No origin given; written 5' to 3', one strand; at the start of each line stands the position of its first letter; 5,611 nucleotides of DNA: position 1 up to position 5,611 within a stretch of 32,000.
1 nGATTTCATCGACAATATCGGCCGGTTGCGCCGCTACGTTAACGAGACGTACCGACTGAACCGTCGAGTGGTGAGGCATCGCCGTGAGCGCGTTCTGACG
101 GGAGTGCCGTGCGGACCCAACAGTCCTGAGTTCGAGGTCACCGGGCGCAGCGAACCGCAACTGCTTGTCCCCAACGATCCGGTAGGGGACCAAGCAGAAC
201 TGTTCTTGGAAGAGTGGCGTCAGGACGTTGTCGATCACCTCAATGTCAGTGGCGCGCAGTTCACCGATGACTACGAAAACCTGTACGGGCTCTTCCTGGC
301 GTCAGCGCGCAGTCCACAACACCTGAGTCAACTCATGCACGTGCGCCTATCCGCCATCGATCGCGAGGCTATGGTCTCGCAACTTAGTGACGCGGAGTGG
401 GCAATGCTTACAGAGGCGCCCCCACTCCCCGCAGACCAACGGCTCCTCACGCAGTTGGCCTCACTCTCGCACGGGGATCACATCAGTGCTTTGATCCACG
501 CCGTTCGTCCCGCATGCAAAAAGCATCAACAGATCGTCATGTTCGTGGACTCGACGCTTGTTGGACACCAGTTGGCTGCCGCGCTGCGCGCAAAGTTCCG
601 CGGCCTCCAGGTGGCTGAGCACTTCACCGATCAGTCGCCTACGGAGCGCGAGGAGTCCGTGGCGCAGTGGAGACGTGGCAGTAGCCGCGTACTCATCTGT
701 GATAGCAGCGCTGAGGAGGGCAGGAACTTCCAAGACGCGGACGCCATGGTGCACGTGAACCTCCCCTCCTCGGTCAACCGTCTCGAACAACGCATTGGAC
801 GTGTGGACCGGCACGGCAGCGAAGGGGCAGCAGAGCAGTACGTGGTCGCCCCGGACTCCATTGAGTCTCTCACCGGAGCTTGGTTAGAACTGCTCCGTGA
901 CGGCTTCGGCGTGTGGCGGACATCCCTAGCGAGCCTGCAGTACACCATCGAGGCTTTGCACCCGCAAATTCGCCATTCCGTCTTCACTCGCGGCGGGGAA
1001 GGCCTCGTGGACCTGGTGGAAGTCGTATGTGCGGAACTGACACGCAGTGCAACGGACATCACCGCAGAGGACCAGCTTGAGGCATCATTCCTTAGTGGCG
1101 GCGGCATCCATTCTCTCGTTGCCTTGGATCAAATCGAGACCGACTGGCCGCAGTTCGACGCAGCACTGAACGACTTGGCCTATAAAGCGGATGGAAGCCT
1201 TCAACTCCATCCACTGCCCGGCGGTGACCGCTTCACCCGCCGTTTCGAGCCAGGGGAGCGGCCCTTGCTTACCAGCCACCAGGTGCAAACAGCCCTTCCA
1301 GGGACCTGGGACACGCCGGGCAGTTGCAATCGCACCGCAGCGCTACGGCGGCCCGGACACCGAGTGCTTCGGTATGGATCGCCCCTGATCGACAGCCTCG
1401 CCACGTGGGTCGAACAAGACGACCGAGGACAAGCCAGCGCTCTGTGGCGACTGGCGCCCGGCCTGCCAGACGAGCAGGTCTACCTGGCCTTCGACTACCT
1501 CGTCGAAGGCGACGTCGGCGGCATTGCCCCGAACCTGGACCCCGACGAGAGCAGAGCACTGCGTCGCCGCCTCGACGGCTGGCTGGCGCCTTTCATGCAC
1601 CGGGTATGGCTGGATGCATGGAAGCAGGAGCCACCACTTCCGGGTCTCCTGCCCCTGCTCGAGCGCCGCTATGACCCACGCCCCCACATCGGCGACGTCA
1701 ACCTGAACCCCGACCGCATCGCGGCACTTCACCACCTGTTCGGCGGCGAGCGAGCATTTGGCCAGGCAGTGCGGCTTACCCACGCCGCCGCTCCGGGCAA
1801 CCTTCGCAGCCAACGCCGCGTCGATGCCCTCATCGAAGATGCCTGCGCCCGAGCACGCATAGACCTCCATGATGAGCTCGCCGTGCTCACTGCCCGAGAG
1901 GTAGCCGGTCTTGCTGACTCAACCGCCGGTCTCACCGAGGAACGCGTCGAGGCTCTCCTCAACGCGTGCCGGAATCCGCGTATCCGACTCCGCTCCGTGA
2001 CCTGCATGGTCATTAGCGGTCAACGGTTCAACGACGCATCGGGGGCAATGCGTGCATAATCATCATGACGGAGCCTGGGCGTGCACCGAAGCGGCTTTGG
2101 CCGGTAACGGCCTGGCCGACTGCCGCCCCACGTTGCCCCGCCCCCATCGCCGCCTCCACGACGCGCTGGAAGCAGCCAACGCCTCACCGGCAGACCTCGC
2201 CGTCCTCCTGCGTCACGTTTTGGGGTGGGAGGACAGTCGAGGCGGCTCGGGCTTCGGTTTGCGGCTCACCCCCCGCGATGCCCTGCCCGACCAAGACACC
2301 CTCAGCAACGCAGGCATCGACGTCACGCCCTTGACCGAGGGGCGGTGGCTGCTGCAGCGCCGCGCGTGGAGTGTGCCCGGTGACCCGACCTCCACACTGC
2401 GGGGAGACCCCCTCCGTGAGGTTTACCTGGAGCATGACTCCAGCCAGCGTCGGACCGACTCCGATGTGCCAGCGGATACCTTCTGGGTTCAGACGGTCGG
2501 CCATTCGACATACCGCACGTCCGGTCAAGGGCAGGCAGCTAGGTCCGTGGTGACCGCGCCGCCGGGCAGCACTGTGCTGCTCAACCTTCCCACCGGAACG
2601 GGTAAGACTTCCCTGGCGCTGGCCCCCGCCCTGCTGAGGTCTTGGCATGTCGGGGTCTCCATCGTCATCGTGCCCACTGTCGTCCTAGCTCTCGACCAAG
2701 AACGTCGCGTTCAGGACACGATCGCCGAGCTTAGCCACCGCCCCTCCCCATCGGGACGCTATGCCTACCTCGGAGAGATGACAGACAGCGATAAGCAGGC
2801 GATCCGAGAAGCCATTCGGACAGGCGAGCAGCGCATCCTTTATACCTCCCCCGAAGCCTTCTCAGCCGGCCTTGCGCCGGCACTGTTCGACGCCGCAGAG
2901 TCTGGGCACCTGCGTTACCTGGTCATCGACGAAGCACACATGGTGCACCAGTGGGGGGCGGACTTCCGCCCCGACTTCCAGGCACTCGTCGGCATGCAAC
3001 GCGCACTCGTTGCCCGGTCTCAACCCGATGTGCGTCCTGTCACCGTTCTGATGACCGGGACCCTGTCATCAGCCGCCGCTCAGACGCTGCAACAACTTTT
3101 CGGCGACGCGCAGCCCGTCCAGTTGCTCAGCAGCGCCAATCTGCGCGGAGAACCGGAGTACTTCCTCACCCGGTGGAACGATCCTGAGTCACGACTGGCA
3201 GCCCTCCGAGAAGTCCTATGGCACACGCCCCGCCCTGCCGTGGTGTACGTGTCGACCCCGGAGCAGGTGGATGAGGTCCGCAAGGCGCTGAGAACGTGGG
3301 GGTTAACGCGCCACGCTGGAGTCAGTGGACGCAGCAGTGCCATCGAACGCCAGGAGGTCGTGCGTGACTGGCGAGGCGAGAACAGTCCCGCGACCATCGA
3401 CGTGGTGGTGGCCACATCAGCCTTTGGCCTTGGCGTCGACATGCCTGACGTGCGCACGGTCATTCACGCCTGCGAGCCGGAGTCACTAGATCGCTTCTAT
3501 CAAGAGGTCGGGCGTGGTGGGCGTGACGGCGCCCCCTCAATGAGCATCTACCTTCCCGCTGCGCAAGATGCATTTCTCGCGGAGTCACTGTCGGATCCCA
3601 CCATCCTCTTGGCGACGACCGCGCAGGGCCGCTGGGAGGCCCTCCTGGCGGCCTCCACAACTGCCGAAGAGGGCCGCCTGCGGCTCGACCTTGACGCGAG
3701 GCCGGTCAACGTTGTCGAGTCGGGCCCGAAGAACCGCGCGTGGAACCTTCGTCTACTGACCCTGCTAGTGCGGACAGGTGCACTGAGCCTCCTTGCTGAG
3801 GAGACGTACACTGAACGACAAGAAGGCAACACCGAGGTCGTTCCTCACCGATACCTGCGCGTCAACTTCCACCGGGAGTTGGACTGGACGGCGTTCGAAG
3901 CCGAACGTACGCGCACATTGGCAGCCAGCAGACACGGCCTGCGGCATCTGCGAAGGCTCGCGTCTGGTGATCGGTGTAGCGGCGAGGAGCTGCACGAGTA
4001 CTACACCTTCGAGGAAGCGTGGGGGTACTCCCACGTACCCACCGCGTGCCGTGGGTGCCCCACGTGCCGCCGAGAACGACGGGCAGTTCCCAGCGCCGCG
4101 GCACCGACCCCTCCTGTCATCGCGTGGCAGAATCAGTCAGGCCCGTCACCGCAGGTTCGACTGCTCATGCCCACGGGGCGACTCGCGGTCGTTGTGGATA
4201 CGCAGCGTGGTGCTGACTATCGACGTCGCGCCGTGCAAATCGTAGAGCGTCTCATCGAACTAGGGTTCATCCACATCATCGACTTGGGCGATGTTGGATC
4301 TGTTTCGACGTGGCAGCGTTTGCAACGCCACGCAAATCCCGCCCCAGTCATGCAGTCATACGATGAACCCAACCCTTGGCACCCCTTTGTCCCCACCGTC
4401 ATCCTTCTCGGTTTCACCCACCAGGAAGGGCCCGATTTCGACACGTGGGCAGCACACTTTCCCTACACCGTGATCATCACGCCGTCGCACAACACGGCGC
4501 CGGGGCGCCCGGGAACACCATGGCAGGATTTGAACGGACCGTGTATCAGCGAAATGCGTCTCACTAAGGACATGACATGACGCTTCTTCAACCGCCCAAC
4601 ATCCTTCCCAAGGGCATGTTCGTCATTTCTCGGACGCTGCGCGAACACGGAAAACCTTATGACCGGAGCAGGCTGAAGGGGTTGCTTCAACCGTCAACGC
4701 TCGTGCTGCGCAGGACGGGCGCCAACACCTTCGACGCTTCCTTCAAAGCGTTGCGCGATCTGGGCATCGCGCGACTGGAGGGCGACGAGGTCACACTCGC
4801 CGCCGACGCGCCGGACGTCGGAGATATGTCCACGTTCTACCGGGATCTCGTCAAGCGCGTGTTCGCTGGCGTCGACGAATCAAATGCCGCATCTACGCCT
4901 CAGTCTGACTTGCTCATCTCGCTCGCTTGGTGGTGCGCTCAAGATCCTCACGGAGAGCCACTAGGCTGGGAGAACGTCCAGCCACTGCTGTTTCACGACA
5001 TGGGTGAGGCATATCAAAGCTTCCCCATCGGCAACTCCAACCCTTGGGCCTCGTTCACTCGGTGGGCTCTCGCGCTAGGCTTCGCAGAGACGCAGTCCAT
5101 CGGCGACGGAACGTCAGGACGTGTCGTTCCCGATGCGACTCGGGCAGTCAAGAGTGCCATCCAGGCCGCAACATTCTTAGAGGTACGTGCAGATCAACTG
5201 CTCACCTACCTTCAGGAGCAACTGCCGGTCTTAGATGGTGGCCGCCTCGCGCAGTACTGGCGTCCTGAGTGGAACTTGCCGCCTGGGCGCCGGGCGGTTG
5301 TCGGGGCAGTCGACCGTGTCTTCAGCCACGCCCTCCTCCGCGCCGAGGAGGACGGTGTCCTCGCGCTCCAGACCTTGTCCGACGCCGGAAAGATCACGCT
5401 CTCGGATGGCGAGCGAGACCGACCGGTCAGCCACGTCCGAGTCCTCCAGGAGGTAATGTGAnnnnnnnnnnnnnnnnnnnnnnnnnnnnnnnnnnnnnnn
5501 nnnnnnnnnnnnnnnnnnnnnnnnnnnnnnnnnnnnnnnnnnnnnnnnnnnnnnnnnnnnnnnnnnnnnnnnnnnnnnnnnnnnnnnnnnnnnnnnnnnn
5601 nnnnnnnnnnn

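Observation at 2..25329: Dpd-type 7-deazaguanine DNA modification/restriction island, actinobacterial variant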

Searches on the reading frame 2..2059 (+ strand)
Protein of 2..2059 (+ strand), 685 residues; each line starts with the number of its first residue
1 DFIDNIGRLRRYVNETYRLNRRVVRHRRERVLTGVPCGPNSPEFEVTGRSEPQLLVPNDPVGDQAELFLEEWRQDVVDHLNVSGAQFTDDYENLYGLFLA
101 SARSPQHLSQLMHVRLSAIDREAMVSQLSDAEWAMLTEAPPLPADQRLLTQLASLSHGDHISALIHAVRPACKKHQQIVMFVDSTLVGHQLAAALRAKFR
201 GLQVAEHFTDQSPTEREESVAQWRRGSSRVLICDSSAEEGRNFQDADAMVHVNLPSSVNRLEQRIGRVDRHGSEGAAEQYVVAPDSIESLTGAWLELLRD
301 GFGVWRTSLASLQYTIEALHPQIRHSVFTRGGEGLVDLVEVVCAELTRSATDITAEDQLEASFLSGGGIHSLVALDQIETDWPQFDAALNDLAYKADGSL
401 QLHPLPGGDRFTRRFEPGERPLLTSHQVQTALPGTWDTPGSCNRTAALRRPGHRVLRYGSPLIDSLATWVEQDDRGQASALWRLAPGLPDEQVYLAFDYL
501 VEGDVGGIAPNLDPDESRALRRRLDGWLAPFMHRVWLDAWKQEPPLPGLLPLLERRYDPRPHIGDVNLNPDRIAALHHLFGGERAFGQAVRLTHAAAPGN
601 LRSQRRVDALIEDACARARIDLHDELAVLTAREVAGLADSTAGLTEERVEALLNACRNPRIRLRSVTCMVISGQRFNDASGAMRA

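Call 3: search_protein_families(library=ncbifam, proteins=[window:26-2059:+], max_evalue=0.01)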
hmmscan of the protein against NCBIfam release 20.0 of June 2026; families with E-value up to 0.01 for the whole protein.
window:26-2059:+ (677 aa): 18 families
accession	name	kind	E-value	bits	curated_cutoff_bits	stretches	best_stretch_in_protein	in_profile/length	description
NF041062.1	DpdE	equivalog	4.2e-137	458.7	500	1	1-665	397-1048/1048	protein DpdE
NF003426.0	PRK04914.1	equivalog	2e-14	52.8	576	1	164-269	491-597/959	RNA polymerase-associated protein RapA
NF038317.1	DISARM_DrmD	equivalog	1.5e-11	43.4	610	1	153-266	487-611/1021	DISARM system SNF2-like helicase DrmD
TIGR04121.1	DEXH_lig_assoc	equivalog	4.5e-09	34.6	850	1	141-282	220-364/804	ligase-associated DNA damage response DEXH box helicase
NF042964.1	phospholipD_antiphage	equivalog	5.8e-07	28.2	1100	1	204-266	730-792/895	phospholipase D-like domain-containing anti-phage protein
NF008744.0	PRK11776.1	equivalog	7.3e-07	28.1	524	1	166-274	241-347/460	ATP-dependent RNA helicase DbpA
NF053711.1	RNA_heli_RhlE1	exception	1.4e-06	27.3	750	1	164-283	241-357/434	RNA helicase RhlE1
NF010338.0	PRK13767.1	equivalog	4e-06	25.3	849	1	156-264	274-386/877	ATP-dependent helicase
NF038318.1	DISARM_DrmD_b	equivalog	1.7e-05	23.2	950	1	207-266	474-533/868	DISARM system SNF2-like helicase DrmD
NF008394.0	PRK11192.1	equivalog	2.5e-05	23.3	507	1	151-277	232-355/441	ATP-dependent RNA helicase SrmB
TIGR02621.3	cas3_GSU0051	exception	0.0002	20.3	400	1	141-276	244-386/854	type I-G CRISPR-associated helicase/endonuclease Cas3g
NF010337.0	PRK13766.1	equivalog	0.0012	17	610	1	190-264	395-469/781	Hef nuclease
NF007882.0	PRK10590.1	equivalog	0.0015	17.6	743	1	166-273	244-349/456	ATP-dependent RNA helicase RhlE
NF053710.1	RNA_heli_RhlE2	exception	0.0015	17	925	1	166-278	248-357/635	RNA helicase RhlE2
NF002340.1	PRK01297.1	equivalog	0.0017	17.3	564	1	192-278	272-358/372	ATP-dependent RNA helicase RhlB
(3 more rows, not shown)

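Call 73: search_protein_families(library=pfam, proteins=[window:2-2059:+], max_evalue=0.001)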
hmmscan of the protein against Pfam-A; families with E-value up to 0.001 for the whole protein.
window:2-2059:+ (685 aa): 2 families
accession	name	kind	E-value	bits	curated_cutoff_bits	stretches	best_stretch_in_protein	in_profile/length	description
PF00271.37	Helicase_C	-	3.7e-15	56.6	23.5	1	162-272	4-110/110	Helicase conserved C-terminal domain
PF13307.12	Helicase_C_2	-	0.00057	20.4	25.3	0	173-248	7-85/170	Helicase C-terminal domain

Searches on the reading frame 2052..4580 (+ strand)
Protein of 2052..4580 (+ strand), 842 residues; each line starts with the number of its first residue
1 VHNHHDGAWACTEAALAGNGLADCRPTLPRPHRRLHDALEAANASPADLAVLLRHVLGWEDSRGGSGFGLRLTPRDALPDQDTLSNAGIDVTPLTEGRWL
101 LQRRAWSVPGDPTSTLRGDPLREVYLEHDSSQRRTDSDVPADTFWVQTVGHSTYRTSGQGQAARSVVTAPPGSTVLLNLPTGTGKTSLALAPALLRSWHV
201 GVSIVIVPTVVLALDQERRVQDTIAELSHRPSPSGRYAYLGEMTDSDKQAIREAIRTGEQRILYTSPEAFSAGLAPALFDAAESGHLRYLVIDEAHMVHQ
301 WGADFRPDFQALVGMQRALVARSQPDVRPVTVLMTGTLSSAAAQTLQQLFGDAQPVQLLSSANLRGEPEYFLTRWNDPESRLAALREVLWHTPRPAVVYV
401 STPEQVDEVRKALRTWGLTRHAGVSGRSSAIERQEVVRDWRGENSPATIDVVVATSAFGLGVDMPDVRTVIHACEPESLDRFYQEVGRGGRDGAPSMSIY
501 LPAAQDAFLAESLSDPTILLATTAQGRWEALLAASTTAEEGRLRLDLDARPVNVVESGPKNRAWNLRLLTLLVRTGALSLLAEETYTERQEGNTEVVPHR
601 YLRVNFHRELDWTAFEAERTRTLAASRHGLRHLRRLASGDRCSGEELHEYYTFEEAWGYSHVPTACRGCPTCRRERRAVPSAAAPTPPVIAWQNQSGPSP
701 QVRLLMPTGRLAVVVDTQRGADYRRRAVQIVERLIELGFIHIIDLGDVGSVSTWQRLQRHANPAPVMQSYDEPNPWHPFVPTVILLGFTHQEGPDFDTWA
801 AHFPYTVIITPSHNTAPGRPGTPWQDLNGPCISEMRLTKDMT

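Call 3: search_protein_families(library=ncbifam, proteins=[window:2052-4580:+], max_evalue=0.01)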
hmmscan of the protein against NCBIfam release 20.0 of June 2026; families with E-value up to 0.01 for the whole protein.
window:2052-4580:+ (842 aa): 27 families (the best 25 are shown)
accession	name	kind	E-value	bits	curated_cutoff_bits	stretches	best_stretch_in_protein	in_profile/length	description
NF041063.1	DpdF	equivalog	3.4e-215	717.2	550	1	30-821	20-812/813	protein DpdF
TIGR01389.1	recQ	equivalog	1.6e-46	159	640.2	1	147-512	7-338/591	DNA helicase RecQ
TIGR00614.1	recQ_fam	subfamily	7.5e-43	147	219.8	1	149-511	7-339/470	RecQ family ATP-dependent DNA helicase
NF008279.0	PRK11057.1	equivalog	4.4e-35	121.2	1015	1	138-502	10-340/608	ATP-dependent DNA helicase RecQ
TIGR04121.1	DEXH_lig_assoc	equivalog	1.1e-13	49.8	850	1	171-503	27-358/804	ligase-associated DNA damage response DEXH box helicase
TIGR03817.1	DECH_helic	hypoth_equivalog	2.6e-13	49.1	874.1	2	167-352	46-217/742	helicase/secretion neighborhood putative DEAH-box helicase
NF008394.0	PRK11192.1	equivalog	1.1e-12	47.6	507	1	153-509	22-358/441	ATP-dependent RNA helicase SrmB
NF053631.1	RNA_helic_CshA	equivalog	1.8e-12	46.9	646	1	164-499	28-338/434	degradosome RNA helicase CshA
NF008744.0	PRK11776.1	equivalog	4.7e-09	35.3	524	1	286-515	147-359/460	ATP-dependent RNA helicase DbpA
TIGR03158.1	cas3_cyano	exception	7.5e-08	31.9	69.1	1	168-354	10-207/357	type I-D CRISPR-associated helicase Cas3'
NF010338.0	PRK13767.1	equivalog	1.2e-07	30.4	849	1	448-491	341-384/877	ATP-dependent helicase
TIGR00643.1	recG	equivalog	1.2e-06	27.5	659.4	0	181-310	265-378/629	ATP-dependent DNA helicase RecG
NF002340.1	PRK01297.1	equivalog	4.5e-06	25.7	564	1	397-510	253-361/372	ATP-dependent RNA helicase RhlB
NF008167.0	PRK10917.2-1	equivalog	1.1e-05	23.8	995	1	176-507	309-646/744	ATP-dependent DNA helicase RecG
TIGR01054.1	rgy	equivalog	4.5e-05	21.2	471.7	1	179-266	102-186/1172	reverse gyrase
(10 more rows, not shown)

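Call 73: search_protein_families(library=pfam, proteins=[window:2052-4580:+], max_evalue=0.001)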
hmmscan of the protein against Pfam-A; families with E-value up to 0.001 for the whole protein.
window:2052-4580:+ (842 aa): 3 families
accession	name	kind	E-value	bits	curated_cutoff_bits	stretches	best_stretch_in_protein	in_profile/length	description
PF00270.35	DEAD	-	7.9e-19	68.4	26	1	160-342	5-164/167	DEAD/DEAH box helicase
PF00271.37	Helicase_C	-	6.6e-15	55.8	23.5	1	382-493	3-110/110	Helicase conserved C-terminal domain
PF04851.21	ResIII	-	6.4e-05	23.4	22.5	1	172-300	23-139/164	Type III restriction enzyme, res subunit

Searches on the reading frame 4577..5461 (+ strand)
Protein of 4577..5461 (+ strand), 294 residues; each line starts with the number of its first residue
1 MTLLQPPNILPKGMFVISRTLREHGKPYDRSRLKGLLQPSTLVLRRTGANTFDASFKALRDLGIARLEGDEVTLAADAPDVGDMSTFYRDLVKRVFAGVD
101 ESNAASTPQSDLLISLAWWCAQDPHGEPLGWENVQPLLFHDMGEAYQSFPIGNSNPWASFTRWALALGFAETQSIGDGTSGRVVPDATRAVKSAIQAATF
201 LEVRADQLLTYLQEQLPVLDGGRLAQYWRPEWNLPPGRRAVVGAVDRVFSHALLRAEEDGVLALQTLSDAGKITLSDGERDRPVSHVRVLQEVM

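Call 3: search_protein_families(library=ncbifam, proteins=[window:4577-5461:+], max_evalue=0.01)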
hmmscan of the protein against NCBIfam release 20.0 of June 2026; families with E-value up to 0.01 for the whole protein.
window:4577-5461:+ (294 aa): 1 family
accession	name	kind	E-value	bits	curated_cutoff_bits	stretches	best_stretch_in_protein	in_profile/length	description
NF041064.1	DpdG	equivalog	2e-31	109.5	80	1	1-287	1-290/290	protein DpdG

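Call 5: search_protein_families(library=pfam, proteins=[window:4577-5461:+], max_evalue=0.01)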
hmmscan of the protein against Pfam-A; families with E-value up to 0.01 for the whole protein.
window:4577-5461:+ (294 aa): 0 families
